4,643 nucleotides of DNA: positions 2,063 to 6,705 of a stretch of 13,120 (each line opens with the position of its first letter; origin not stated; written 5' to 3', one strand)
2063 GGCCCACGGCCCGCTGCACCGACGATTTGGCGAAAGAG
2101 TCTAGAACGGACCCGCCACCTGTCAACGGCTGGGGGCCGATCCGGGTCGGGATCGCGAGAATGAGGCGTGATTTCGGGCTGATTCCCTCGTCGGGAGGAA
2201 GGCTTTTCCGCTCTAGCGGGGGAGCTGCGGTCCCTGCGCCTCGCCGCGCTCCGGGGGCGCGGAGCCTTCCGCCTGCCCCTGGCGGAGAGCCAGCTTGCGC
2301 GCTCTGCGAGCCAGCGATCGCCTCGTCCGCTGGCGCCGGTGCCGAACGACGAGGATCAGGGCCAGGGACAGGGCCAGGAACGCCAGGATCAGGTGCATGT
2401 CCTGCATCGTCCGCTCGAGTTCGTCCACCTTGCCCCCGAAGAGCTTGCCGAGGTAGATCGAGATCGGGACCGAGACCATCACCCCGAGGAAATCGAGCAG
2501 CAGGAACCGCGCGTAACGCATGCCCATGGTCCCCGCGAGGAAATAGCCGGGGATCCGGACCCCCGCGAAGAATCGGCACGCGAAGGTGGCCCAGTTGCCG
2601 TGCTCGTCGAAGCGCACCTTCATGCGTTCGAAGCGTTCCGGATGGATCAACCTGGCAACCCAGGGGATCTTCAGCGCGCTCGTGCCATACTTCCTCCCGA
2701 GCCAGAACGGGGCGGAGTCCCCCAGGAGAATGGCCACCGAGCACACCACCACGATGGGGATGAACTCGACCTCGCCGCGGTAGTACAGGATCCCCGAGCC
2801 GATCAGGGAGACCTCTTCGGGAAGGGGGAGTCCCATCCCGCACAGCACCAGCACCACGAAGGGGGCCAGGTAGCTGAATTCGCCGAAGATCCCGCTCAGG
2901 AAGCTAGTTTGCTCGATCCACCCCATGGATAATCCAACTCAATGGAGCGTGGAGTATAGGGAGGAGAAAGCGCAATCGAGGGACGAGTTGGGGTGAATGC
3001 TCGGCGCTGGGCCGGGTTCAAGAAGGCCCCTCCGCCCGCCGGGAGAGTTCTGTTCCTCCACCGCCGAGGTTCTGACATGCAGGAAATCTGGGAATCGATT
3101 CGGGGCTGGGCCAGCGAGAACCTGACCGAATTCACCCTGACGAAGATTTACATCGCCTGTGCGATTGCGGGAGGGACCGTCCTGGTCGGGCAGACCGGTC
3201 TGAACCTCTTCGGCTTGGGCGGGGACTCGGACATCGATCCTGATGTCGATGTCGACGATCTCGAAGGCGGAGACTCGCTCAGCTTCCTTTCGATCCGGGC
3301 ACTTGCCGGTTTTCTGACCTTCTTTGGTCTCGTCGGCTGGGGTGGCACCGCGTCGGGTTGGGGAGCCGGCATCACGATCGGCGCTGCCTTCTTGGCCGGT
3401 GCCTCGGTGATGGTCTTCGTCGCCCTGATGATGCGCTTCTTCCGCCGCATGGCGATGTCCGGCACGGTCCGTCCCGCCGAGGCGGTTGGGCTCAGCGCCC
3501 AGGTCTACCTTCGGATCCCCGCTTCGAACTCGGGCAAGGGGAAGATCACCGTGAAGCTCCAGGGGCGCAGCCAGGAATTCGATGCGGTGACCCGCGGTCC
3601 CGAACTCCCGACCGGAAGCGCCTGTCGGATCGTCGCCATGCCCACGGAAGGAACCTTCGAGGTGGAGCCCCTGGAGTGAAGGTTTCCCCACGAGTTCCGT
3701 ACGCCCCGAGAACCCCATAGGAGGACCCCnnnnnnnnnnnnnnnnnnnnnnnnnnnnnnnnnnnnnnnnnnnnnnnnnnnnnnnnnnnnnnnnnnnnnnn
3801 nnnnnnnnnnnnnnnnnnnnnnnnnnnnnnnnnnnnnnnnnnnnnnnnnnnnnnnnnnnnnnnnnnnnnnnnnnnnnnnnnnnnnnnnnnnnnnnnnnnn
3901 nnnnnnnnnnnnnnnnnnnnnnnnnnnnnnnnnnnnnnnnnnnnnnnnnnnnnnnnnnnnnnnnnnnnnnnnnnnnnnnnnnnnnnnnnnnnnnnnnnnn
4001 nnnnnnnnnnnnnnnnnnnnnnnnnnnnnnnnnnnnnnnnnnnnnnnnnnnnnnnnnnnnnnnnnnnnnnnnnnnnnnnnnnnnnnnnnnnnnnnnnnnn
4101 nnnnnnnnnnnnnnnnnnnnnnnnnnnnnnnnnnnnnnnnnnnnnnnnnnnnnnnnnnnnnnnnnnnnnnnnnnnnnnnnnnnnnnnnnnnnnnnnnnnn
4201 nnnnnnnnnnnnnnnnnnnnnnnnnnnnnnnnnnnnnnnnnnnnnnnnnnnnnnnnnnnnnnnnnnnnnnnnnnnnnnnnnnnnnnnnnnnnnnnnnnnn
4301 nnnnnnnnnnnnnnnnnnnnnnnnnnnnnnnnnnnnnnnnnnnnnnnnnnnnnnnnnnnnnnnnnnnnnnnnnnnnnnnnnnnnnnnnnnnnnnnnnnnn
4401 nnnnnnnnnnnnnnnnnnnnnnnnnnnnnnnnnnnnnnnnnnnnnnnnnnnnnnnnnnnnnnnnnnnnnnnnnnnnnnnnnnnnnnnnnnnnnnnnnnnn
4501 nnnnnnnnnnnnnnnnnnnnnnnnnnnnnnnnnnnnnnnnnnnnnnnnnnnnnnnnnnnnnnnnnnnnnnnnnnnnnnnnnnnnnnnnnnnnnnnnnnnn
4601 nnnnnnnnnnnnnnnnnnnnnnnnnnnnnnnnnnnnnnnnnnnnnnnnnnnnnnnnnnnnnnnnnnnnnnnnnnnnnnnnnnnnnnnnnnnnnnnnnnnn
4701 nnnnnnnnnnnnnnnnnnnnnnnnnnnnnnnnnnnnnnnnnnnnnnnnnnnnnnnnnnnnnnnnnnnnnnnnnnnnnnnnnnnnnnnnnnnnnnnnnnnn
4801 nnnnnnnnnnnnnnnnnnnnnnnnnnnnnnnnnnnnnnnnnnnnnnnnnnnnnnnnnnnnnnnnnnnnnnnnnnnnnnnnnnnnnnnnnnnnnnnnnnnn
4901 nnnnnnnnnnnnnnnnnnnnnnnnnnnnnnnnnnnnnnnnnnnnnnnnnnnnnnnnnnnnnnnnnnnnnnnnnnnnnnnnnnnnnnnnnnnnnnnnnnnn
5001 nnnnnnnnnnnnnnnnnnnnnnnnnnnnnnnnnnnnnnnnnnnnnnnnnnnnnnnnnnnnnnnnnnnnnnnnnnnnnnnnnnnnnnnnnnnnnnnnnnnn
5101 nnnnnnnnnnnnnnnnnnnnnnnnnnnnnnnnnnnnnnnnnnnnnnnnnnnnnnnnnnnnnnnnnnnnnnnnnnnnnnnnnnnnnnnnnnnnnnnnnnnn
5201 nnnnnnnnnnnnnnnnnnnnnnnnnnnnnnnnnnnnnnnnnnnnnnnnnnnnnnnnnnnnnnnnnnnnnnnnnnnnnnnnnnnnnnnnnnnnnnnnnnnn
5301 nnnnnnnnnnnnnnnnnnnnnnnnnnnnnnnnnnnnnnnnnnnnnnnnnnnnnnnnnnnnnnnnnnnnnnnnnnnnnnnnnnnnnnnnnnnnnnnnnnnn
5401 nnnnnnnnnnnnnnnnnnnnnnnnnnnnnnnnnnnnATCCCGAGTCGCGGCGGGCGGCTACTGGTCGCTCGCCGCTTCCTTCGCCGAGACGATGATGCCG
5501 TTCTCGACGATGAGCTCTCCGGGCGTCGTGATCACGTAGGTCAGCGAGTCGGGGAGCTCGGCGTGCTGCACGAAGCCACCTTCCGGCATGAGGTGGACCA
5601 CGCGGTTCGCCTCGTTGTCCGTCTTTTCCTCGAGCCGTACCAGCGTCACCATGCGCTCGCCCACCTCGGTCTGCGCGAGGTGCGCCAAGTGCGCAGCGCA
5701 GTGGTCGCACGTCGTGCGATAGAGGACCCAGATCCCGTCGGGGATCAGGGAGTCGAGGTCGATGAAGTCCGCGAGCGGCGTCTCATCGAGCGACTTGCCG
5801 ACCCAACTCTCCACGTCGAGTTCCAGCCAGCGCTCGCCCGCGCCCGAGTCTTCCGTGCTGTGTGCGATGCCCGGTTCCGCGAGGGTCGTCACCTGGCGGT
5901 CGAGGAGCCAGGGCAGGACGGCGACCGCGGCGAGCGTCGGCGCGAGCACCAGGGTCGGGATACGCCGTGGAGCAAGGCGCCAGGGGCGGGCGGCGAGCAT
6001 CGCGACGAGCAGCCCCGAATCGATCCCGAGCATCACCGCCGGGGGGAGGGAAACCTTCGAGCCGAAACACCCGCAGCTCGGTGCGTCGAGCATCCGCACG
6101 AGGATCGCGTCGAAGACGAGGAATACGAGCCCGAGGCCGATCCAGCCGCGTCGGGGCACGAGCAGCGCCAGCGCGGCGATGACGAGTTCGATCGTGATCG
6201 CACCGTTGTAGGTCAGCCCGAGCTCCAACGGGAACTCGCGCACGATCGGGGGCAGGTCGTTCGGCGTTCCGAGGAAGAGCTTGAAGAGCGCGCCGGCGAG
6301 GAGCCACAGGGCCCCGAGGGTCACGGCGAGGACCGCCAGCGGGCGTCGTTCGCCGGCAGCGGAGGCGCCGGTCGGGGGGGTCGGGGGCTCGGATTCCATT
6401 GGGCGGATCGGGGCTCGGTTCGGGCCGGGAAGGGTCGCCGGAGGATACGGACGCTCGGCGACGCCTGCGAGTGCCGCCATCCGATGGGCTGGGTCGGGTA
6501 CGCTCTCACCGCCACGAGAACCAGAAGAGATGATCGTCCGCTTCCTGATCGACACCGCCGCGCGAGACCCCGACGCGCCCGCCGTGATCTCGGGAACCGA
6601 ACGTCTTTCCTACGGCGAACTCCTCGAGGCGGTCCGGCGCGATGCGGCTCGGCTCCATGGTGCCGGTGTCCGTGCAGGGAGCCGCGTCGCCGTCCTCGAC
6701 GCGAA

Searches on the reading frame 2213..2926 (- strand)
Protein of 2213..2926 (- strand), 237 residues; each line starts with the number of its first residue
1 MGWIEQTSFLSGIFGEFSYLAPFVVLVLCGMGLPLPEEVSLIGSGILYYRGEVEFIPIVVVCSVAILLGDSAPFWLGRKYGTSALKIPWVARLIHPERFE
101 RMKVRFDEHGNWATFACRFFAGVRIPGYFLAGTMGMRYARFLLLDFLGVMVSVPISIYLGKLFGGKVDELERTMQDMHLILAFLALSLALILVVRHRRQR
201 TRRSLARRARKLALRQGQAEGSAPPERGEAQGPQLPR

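Call 8: search_protein_families(library=pfam, proteins=[window:2213-2926:-])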
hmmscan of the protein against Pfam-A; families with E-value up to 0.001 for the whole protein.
window:2213-2926:- (237 aa): 1 family
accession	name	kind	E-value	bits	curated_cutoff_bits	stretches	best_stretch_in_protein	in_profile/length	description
PF09335.16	VTT_dom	-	4.7e-17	63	33.9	1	35-161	1-122/123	VTT domain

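Call 37: find_encoding_contigs(protein=window:2216-2926:-, flank=10000, max_places=3)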
Protein window:2216-2926:- (237 aa): 2 contigs read that carry it; 2 places shown.
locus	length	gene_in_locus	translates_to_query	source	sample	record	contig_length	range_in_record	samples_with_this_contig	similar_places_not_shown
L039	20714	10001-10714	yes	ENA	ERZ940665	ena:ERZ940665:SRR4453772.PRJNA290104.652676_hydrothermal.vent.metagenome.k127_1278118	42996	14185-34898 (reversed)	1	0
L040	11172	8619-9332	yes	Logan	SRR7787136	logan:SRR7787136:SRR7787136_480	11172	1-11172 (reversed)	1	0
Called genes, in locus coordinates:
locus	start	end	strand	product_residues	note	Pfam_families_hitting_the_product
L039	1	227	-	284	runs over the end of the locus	PF01555:N6_N4_Mtase, PF03602:Cons_hypoth95 (weak)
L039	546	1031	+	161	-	PF00383:dCMP_cyt_deam_1, PF14437:MafB19-deam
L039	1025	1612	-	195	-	PF07661:MORN_2 (faint)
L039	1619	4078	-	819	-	PF00246:Peptidase_M14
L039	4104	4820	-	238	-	PF03741:TerC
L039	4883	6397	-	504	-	PF00501:AMP-binding, PF13193:AMP-binding_C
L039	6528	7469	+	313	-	PF07291:MauE (weak)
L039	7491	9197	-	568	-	PF01145:Band_7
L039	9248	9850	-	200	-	-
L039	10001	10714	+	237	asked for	PF09335:VTT_dom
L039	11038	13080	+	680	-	PF03030:H_PPase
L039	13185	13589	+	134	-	PF02410:RsfS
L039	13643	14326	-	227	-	PF13482:RNase_H_2, PF10108:DNA_pol_B_exo2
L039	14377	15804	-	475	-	PF00282:Pyridoxal_deC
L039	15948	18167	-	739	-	PF00413:Peptidase_M10, PF13620:CarboxypepD_reg, PF01833:TIG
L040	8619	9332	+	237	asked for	PF09335:VTT_dom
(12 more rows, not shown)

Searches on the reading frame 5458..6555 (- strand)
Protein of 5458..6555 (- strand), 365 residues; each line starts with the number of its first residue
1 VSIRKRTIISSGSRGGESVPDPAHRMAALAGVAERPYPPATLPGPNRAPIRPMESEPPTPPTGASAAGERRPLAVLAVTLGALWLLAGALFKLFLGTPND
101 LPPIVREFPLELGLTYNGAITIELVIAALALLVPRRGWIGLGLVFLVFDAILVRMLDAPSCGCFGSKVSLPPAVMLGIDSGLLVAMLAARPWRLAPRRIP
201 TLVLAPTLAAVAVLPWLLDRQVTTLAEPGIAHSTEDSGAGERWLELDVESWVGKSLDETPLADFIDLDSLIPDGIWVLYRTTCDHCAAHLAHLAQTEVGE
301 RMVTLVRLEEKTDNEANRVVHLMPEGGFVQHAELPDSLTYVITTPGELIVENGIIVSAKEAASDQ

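Call 10: search_protein_families(library=pfam, proteins=[window:5458-6555:-])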
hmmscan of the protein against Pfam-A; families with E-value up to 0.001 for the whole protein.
window:5458-6555:- (365 aa): 1 family
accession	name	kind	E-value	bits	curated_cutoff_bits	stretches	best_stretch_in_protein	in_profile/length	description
PF07291.16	MauE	-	1.6e-06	28.9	27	1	73-188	5-124/128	Methylamine utilisation protein MauE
